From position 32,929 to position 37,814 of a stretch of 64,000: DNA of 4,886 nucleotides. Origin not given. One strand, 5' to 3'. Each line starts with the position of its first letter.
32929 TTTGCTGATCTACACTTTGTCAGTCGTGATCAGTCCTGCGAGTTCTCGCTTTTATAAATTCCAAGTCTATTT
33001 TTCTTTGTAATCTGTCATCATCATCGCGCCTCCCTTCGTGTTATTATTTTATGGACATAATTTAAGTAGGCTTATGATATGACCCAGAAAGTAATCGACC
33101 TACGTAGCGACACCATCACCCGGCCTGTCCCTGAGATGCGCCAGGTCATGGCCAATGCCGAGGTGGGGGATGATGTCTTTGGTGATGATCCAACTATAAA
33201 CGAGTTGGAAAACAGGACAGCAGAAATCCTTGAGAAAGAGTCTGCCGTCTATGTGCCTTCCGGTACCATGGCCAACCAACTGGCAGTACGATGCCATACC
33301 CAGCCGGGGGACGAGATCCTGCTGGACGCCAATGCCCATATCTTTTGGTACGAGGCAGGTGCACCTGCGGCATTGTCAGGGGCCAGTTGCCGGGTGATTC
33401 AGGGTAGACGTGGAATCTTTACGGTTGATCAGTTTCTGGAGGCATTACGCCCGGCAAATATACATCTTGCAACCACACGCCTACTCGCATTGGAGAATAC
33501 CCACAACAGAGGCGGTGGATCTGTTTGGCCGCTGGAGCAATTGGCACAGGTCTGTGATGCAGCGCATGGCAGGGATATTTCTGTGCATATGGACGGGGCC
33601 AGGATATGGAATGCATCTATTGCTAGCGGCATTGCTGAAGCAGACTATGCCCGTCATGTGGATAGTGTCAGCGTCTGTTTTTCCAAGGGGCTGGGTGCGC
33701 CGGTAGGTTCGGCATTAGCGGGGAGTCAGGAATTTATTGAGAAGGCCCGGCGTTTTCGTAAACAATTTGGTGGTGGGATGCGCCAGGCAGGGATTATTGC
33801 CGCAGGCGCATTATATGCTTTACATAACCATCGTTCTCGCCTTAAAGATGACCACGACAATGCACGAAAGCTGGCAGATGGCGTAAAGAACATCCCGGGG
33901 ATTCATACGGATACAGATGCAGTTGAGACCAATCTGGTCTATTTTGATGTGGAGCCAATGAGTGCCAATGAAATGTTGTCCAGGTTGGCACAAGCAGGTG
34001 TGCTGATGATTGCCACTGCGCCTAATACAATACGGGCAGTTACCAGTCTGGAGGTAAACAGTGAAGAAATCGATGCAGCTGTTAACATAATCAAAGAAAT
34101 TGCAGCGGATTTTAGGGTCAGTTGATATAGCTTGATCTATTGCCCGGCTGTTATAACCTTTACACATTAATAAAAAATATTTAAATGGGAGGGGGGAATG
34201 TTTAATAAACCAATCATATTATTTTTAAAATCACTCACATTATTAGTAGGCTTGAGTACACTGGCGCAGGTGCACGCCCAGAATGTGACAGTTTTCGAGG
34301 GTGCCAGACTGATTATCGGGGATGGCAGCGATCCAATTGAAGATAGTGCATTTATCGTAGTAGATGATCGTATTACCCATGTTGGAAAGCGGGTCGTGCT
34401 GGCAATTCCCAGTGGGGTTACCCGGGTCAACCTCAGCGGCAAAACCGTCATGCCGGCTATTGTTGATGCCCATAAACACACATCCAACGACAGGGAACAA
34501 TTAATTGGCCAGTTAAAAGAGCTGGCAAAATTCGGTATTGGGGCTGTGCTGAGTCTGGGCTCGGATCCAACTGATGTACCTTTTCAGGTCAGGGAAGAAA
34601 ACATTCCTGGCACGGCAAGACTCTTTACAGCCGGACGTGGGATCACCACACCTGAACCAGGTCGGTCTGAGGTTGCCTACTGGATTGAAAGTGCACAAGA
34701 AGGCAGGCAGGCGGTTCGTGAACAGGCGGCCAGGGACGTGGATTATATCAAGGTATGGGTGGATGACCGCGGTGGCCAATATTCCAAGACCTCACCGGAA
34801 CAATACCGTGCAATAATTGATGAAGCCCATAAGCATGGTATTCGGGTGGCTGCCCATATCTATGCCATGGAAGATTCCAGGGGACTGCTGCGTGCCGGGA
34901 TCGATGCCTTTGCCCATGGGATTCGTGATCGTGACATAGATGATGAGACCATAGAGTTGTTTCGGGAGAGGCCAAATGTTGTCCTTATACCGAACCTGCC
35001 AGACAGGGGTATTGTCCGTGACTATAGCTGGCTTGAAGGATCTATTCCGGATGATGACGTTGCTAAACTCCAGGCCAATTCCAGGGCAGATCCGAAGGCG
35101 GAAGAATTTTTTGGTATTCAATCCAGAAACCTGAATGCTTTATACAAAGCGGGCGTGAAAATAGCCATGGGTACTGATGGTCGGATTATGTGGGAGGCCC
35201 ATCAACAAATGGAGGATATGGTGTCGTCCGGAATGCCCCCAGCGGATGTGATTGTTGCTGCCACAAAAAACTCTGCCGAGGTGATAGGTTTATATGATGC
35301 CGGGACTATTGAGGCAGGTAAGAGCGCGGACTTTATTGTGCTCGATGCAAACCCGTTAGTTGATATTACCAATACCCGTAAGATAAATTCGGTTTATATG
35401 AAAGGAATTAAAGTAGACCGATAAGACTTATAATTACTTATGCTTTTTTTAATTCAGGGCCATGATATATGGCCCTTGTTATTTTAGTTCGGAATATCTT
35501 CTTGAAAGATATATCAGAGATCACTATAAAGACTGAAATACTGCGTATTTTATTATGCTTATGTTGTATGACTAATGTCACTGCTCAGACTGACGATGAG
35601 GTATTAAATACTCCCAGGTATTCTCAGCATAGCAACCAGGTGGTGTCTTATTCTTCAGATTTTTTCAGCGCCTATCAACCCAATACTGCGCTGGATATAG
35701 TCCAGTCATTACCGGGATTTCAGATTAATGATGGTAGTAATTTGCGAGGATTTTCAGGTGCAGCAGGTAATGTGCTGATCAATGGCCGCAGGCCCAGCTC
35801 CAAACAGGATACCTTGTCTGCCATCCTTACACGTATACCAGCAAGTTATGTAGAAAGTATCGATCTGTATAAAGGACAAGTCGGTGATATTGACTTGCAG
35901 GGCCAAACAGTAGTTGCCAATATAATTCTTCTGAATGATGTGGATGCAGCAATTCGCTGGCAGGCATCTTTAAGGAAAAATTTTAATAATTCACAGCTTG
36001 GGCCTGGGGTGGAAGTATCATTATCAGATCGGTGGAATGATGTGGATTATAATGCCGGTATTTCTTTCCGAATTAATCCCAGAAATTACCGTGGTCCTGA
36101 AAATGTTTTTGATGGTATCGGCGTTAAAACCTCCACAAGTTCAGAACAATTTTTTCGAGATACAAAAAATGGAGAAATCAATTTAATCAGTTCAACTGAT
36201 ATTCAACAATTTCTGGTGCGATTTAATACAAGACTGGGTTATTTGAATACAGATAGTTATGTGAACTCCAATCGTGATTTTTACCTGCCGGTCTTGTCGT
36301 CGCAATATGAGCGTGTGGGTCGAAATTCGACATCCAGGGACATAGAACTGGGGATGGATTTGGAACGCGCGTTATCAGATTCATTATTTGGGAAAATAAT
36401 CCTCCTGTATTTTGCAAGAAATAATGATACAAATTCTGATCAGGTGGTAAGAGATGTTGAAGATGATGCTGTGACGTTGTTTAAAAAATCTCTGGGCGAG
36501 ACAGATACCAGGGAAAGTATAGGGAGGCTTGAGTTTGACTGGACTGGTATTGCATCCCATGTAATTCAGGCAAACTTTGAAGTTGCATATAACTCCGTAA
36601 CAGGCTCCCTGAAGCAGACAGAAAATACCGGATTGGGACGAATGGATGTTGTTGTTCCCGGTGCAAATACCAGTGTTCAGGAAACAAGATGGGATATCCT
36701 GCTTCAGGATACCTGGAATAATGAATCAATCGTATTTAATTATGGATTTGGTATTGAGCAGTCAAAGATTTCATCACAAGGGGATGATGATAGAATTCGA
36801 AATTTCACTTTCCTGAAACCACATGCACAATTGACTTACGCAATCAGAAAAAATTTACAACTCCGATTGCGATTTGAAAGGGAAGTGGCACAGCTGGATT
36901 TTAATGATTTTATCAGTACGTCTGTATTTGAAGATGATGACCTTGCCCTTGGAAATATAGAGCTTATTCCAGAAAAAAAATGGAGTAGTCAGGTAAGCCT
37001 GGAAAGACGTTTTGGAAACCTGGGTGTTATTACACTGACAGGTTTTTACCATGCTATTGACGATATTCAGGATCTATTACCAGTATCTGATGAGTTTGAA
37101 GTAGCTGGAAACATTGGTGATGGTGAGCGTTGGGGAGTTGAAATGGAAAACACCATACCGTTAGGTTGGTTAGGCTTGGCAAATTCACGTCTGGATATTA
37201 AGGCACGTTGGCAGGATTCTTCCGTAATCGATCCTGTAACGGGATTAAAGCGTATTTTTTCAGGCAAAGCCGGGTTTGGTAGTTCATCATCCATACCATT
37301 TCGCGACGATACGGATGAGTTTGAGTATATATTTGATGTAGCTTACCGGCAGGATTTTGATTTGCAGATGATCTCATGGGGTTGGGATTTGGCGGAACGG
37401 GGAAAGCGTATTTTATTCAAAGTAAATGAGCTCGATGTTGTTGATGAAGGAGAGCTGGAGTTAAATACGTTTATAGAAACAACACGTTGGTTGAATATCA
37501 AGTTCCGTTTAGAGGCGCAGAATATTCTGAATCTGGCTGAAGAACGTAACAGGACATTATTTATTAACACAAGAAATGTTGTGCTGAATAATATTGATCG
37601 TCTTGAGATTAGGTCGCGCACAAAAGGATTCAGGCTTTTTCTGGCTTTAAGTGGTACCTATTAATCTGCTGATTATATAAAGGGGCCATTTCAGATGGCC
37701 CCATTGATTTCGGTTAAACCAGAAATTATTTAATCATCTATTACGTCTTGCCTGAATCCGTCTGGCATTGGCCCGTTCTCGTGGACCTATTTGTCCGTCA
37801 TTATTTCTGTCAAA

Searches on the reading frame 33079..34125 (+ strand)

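Call 64: search_protein_families(library=pfam, proteins=[window:33079-34125:+], max_evalue=0.001)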
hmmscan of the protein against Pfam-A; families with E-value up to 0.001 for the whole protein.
window:33079-34125:+ (348 aa): 3 families
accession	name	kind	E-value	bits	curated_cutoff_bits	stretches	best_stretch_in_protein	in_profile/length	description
PF01212.27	Beta_elim_lyase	-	3.3e-101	338.8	27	1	7-290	1-286/288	Beta-eliminating lyase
PF00155.27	Aminotran_1_2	-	3.5e-13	49.9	19.7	1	16-337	18-360/361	Aminotransferase class I and II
PF00202.27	Aminotran_3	-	3.1e-05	23.3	30.5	0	292-341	351-402/403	Aminotransferase class-III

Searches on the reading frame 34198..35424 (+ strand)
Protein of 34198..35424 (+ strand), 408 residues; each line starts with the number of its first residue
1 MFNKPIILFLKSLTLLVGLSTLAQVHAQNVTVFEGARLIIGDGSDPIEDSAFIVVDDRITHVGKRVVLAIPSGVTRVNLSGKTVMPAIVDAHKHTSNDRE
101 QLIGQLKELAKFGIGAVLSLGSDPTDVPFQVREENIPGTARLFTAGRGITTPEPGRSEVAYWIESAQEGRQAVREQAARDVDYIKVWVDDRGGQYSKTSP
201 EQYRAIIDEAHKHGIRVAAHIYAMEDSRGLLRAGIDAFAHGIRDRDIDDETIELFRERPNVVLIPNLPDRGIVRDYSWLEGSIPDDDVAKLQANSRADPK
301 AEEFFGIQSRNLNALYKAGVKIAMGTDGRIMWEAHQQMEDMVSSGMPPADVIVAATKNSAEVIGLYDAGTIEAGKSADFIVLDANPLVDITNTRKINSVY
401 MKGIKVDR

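Call 64: search_protein_families(library=pfam, proteins=[window:34198-35424:+], max_evalue=0.001)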
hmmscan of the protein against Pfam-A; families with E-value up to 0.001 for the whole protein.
window:34198-35424:+ (408 aa): 2 families
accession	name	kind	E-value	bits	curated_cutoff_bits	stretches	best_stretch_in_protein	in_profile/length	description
PF01979.26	Amidohydro_1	-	7.8e-26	91.6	25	1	83-403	1-342/345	Amidohydrolase family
PF07969.17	Amidohydro_3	-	1.5e-15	58.1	29.7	1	105-387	164-449/472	Amidohydrolase family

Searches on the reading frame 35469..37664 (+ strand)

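Call 64: search_protein_families(library=pfam, proteins=[window:35469-37664:+], max_evalue=0.001)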
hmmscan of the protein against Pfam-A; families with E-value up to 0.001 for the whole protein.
window:35469-37664:+ (731 aa): 1 family
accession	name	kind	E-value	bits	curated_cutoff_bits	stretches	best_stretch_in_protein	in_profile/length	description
PF07715.20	Plug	-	3.7e-06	27.8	23.9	1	57-137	8-94/107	TonB-dependent Receptor Plug Domain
